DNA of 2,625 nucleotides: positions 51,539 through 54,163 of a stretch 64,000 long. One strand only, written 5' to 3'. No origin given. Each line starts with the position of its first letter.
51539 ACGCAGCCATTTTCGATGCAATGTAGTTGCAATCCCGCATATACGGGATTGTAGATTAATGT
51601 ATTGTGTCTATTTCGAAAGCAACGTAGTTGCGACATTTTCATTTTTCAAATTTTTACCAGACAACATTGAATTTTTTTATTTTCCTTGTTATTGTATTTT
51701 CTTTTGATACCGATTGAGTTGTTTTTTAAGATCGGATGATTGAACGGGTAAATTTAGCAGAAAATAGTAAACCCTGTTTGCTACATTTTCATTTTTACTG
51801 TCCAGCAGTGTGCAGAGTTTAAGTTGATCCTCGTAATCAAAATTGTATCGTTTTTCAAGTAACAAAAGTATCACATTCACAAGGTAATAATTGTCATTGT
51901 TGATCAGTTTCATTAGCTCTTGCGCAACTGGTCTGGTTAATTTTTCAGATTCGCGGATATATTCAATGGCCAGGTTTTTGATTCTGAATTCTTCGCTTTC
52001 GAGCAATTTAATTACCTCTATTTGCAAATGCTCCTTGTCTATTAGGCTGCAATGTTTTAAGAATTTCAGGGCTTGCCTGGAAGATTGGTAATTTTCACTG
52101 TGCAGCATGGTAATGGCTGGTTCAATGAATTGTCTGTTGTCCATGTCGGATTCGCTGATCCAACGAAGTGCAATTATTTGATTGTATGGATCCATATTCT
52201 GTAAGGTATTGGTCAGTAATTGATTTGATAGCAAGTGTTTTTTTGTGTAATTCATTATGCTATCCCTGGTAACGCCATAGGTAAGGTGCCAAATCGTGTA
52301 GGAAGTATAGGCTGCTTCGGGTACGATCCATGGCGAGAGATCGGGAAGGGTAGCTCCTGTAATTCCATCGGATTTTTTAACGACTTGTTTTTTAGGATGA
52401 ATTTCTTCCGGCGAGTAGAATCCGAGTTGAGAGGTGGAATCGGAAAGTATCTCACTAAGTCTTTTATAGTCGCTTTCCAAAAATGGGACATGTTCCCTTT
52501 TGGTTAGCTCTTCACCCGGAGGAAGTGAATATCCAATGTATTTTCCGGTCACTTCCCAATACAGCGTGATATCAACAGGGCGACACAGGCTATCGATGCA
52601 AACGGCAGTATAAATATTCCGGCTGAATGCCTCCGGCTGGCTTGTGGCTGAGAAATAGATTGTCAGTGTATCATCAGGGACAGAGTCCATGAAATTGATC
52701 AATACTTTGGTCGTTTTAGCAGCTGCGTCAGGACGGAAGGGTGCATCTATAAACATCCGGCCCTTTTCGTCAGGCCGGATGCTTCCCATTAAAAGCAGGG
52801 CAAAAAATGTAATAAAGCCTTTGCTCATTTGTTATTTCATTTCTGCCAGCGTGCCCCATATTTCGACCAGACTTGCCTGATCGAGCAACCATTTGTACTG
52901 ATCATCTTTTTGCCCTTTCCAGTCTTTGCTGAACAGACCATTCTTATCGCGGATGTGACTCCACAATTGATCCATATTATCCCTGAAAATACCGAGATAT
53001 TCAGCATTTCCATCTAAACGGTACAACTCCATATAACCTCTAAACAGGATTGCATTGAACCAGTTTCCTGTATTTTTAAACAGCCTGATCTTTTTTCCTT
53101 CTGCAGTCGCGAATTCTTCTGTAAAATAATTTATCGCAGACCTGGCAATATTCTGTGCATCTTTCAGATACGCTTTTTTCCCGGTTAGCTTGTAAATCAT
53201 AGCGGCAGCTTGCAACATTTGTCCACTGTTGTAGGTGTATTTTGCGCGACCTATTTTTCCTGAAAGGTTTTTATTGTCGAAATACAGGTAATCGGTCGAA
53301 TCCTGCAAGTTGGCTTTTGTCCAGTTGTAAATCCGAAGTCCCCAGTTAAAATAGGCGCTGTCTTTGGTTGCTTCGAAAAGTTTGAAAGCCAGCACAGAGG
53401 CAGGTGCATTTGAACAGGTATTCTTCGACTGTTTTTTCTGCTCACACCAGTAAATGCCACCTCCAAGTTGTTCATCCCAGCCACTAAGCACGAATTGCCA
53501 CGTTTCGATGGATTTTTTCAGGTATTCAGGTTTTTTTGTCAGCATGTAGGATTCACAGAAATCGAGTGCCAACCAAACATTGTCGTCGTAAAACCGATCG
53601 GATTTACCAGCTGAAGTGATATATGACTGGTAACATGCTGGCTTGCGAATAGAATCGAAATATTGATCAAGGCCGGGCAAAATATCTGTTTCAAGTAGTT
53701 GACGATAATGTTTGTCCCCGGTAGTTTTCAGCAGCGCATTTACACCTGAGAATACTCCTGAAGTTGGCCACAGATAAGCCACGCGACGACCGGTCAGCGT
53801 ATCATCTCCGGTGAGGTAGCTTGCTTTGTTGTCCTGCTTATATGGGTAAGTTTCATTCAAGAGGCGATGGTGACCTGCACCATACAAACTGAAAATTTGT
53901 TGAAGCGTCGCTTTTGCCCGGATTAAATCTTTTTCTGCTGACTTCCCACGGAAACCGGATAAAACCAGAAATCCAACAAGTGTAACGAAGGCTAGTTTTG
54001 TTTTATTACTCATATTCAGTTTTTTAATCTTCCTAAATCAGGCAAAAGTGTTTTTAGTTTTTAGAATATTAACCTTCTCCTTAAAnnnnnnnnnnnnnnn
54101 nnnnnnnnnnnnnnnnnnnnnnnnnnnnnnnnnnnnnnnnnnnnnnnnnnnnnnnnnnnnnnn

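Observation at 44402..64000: Flavoprotein-rich PUL: candidate oxidative glycan-processing system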

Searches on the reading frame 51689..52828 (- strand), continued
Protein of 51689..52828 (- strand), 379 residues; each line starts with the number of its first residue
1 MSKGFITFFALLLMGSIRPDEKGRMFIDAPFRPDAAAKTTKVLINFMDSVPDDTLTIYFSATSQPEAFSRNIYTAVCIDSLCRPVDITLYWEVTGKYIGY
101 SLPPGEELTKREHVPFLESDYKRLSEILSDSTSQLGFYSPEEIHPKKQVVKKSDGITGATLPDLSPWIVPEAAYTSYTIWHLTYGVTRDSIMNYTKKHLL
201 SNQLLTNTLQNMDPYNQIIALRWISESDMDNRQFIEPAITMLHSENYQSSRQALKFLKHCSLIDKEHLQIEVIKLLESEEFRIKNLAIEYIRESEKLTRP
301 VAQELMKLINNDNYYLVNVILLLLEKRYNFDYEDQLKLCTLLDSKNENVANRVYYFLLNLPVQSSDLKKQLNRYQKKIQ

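Call 63: search_protein_representatives(alignment_id=A1)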
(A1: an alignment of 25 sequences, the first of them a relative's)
Query: 25 sequences, 381 profile positions. Proteins with E-value up to 0.001 (for the whole library): 1158; up to 1e-10: 821; up to 1e-30: 479. The best 150 are listed.
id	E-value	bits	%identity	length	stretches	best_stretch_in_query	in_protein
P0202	1.5e-167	573.8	-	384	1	5-380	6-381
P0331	3.7e-135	467.2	-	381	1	1-379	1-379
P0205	5.7e-119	413.9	-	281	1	100-379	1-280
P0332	2.3e-115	402.0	-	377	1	1-378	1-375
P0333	6.5e-106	370.9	-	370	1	14-378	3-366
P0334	1.1e-103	363.6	-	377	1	6-380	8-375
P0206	5.1e-102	358.1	-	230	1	27-229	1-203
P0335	1.8e-87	310.2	-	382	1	6-378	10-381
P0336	6.1e-86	305.2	-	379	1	7-377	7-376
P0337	5.8e-81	288.8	-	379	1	6-376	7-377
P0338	3.4e-80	286.3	-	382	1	10-378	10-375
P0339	1.3e-79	284.3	-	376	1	1-377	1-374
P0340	6.0e-79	282.2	-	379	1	13-378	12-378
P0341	1.6e-77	277.5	-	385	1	26-378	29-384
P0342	2.2e-77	277.0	-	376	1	5-378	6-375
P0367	6.0e-68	246.0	-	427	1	6-374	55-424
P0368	8.1e-68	245.5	-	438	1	61-379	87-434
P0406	4.9e-57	210.0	-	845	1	9-358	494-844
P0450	8.7e-50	186.2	-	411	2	115-379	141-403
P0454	1.9e-49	185.1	-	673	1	60-358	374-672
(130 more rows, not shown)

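Call 64: search_protein_families(library=pfam, proteins=[P0406, P0454, P0367, P0368, P0450, L009:4550-6007:+], max_evalue=0.001)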
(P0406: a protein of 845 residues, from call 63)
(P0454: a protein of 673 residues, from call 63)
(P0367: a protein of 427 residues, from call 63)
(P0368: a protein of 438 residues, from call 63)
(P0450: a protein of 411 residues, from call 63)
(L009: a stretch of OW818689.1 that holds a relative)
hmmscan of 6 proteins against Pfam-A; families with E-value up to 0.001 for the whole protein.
P0406 (845 aa): 1 family
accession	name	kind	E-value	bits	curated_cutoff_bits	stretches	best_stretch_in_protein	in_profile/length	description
PF01554.23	MatE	-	3.2e-19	69.6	24.9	2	27-186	1-160/161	MatE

P0454 (673 aa): 1 family
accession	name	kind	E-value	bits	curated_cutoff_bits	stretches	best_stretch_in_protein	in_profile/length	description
PF01554.23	MatE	-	8e-11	42.3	24.9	1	126-266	15-153/161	MatE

P0367 (427 aa): 0 families

P0368 (438 aa): 0 families

P0450 (411 aa): 0 families

L009:4550-6007:+ (485 aa): 0 families

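Call 87: find_related_loci(query=A4, collection=metagenome_contigs, flank=8000)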
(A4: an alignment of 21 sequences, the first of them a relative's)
Query A4 (379 aa) in metagenome_contigs; peptide patterns used: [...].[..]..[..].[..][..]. (x = any residue, [..] = any of these).
162 stretches matched a pattern; 138 encode a relative of the query (tblastn E <= 1e-3); the best 80 are kept; 80 distinct loci.
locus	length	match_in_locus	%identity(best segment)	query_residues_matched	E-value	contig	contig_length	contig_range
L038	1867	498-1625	85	1-377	0e+0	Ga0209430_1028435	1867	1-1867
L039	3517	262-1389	86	1-377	0e+0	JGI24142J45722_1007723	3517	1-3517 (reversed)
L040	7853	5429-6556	85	1-377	0e+0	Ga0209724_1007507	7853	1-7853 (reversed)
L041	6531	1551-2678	84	1-377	0e+0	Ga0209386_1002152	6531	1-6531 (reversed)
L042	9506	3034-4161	84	1-377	0e+0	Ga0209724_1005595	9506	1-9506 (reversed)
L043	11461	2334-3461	84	1-377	0e+0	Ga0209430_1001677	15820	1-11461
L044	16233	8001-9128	83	1-377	0e+0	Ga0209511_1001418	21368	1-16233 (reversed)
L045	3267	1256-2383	82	1-377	0e+0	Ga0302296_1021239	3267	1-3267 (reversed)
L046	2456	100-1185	68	15-377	8e-178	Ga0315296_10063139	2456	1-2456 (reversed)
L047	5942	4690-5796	65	6-377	3e-164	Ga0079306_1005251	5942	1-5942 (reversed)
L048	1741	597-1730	62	6-379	2e-165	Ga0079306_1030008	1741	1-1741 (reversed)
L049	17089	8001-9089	58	15-378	1e-148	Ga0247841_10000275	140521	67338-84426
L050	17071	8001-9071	59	19-375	6e-144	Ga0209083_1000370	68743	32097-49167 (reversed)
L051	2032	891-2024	58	1-377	2e-151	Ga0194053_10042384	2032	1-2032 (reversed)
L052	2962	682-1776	58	11-375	1e-146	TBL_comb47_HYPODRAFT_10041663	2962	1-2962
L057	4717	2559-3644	31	13-378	4e-53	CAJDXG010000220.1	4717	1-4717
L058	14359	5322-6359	33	30-378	4e-50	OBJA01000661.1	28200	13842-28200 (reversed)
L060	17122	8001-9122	29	5-376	7e-50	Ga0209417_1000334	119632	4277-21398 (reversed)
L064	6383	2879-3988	30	6-377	1e-47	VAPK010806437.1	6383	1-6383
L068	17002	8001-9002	28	45-379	1e-46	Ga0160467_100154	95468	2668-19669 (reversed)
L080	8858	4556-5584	30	36-379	2e-43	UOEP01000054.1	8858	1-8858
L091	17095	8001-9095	27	6-375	2e-41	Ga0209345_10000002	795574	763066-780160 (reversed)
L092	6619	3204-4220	29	37-376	2e-41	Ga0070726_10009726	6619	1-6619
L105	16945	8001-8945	29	43-357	2e-37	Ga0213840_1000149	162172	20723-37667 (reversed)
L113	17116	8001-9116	26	3-373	2e-35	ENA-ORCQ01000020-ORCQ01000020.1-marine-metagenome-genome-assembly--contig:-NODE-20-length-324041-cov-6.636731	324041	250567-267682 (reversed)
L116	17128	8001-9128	27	1-377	3e-35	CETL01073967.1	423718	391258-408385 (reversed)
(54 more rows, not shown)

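Call 91: search_protein_families(library=pfam, proteins=[L068:11731-12735:-, L068:9024-11717:+, L068:5388-6443:+, L105:6238-7545:+, L105:9791-12274:+, L113:6048-7943:+, L113:2587-5931:+, L058:3726-5075:-, L064:635-2845:+, L080:5742-7088:+], max_evalue=0.0001)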
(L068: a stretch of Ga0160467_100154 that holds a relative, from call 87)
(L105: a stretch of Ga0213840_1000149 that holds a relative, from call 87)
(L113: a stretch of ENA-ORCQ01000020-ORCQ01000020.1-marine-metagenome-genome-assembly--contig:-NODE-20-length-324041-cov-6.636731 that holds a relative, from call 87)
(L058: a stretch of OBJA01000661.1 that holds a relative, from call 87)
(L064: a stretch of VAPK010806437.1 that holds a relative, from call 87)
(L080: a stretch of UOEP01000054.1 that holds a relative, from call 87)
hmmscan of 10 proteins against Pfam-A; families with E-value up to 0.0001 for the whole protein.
L068:11731-12735:- (334 aa): 1 family
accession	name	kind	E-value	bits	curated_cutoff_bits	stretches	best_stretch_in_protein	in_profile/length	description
PF02424.20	ApbE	-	4.5e-79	266.1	25.6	1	33-309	2-265/266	ApbE family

L068:9024-11717:+ (897 aa): 5 families
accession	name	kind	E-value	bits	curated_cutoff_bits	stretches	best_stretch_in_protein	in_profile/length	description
PF17389.8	Bac_rhamnosid6H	-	2.3e-108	362.9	24.5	1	472-798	3-338/339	Bacterial alpha-L-rhamnosidase 6 hairpin glycosidase domain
PF08531.16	Bac_rhamnosid_N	-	1.8e-55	187.8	25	1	176-347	2-172/172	Alpha-L-rhamnosidase N-terminal domain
PF25788.1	Ig_Rha78A_N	-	1.8e-32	112.1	27.4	1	35-143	1-104/105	Rha78A-like, N-terminal immunoglobulin domain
PF05592.18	Bac_rhamnosid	-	5.8e-24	84.4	22.2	1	355-466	1-102/102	Bacterial alpha-L-rhamnosidase concanavalin-like domain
PF17390.7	Bac_rhamnosid_C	-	6.2e-17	61.6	22.1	1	801-878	1-76/78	Bacterial alpha-L-rhamnosidase C-terminal domain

L068:5388-6443:+ (351 aa): 1 family
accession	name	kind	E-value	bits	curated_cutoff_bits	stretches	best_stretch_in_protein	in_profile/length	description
PF00150.24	Cellulase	-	1.5e-41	143.2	23.5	1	55-317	14-270/272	Cellulase (glycosyl hydrolase family 5)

L105:6238-7545:+ (435 aa): 1 family
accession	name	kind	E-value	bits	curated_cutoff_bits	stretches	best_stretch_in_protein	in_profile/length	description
PF01554.23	MatE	-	1.3e-33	116.4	24.9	2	16-176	1-161/161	MatE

L105:9791-12274:+ (827 aa): 2 families
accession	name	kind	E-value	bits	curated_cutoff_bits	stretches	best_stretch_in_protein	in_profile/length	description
PF12704.14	MacB_PCD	-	4.5e-29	102.6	27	2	38-260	1-206/207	MacB-like periplasmic core domain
PF02687.27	FtsX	-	1e-26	93.8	25.5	2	312-429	2-120/120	FtsX-like permease C-terminal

L113:6048-7943:+ (631 aa): 2 families
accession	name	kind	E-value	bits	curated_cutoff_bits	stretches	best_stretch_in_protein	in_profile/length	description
PF21231.2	GH141_M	-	3.7e-10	40.3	27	1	138-269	17-155/156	GH141 insertion domain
PF13229.12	Beta_helix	-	5.4e-10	39.6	25.9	1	292-414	44-149/158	Right handed beta helix region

L113:2587-5931:+ (1114 aa): 4 families
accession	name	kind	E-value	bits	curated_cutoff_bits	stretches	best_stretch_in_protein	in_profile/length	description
PF25275.1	Golvesin_C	-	3.2e-43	147.4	31.6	3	761-883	1-131/132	Golvesin C-terminal domain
PF18962.6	Por_Secre_tail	-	3.1e-13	50.3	27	1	1039-1112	1-75/75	Secretion system C-terminal sorting domain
PF13229.12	Beta_helix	-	8.6e-10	38.9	25.9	1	360-551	3-156/158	Right handed beta helix region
PF21231.2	GH141_M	-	1.3e-09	38.5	27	1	136-268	16-155/156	GH141 insertion domain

L058:3726-5075:- (449 aa): 1 family
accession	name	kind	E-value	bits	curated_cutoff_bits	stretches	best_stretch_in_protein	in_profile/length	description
PF07690.21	MFS_1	-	2.4e-32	112.7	33.4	1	34-359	4-298/347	Major Facilitator Superfamily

L064:635-2845:+ (736 aa): 5 families
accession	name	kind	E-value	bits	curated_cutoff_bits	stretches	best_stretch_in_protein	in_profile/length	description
PF00930.27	DPPIV_N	-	5.6e-101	338.2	22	1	100-450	2-353/354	Dipeptidyl peptidase IV (DPP IV) N-terminal region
PF00326.27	Peptidase_S9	-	2.1e-60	204.3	22.6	1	541-735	7-210/213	Prolyl oligopeptidase family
PF02129.25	Peptidase_S15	-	2.1e-11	44.5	23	1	495-649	2-146/262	X-Pro dipeptidyl-peptidase (S15 family)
PF01738.24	DLH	-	1.7e-08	34.8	21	1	541-712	35-186/217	Dienelactone hydrolase family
PF12146.15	Hydrolase_4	-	5.2e-06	26.4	27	0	541-635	25-114/239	Serine aminopeptidase, S33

L080:5742-7088:+ (448 aa): 2 families
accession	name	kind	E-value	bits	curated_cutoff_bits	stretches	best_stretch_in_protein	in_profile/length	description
PF02447.22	GntP_permease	-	2.5e-102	343.3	22.5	1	7-446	2-440/440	GntP family permease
PF03600.22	CitMHS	-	2.9e-09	36.9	31.9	1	40-378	23-318/336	Citrate transporter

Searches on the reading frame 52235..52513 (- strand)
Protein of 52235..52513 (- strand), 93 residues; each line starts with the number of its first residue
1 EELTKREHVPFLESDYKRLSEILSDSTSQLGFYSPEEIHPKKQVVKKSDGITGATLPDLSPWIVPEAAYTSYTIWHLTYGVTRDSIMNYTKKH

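Call 40: search_solved_structures(query=window:52235-52513:-, max_evalue=10, show_alignments=5)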
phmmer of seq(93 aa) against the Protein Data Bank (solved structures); distinct sequences matched with E-value up to 10: 0.

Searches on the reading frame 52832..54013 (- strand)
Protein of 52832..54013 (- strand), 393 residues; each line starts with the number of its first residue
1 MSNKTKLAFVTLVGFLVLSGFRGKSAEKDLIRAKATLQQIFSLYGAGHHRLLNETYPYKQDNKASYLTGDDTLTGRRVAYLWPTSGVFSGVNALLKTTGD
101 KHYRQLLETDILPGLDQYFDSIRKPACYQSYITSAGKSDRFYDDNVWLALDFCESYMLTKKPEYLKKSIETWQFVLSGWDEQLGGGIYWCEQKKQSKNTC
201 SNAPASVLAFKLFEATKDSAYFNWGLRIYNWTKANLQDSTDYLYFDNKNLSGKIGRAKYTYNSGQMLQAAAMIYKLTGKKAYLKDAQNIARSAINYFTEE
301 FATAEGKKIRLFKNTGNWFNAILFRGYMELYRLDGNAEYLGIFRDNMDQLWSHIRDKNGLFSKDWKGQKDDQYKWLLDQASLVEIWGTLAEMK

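Call 3: search_protein_families(library=pfam, proteins=[window:52832-54013:-], max_evalue=0.01)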
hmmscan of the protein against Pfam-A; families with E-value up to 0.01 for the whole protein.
window:52832-54013:- (393 aa): 4 families
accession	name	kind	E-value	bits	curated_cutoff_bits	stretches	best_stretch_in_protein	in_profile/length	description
PF03663.20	Glyco_hydro_76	-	5.1e-44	151.7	25.9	1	76-386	32-351/366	Glycosyl hydrolase family 76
PF07470.19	Glyco_hydro_88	-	7.3e-09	35.5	26.6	2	79-247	26-178/352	Glycosyl Hydrolase Family 88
PF07944.18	Beta-AFase-like_GH127_cat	-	9.4e-06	25.3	24.9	1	238-357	152-261/376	Beta-L-arabinofuranosidase, GH127 catalytic domain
PF07221.17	GlcNAc_2-epim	-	0.0054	16.5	23.4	0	256-299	271-314/347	N-acylglucosamine 2-epimerase (GlcNAc 2-epimerase)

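Call 11: search_protein_families(library=ncbifam, proteins=[window:52832-54013:-], max_evalue=0.01)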
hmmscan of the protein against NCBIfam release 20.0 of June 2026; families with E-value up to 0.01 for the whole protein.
window:52832-54013:- (393 aa): 1 family
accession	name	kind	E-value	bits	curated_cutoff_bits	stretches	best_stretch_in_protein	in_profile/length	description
NF049879.1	AcerHdlse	equivalog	0.00033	19.2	950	1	260-344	151-225/657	aceric acid hydrolase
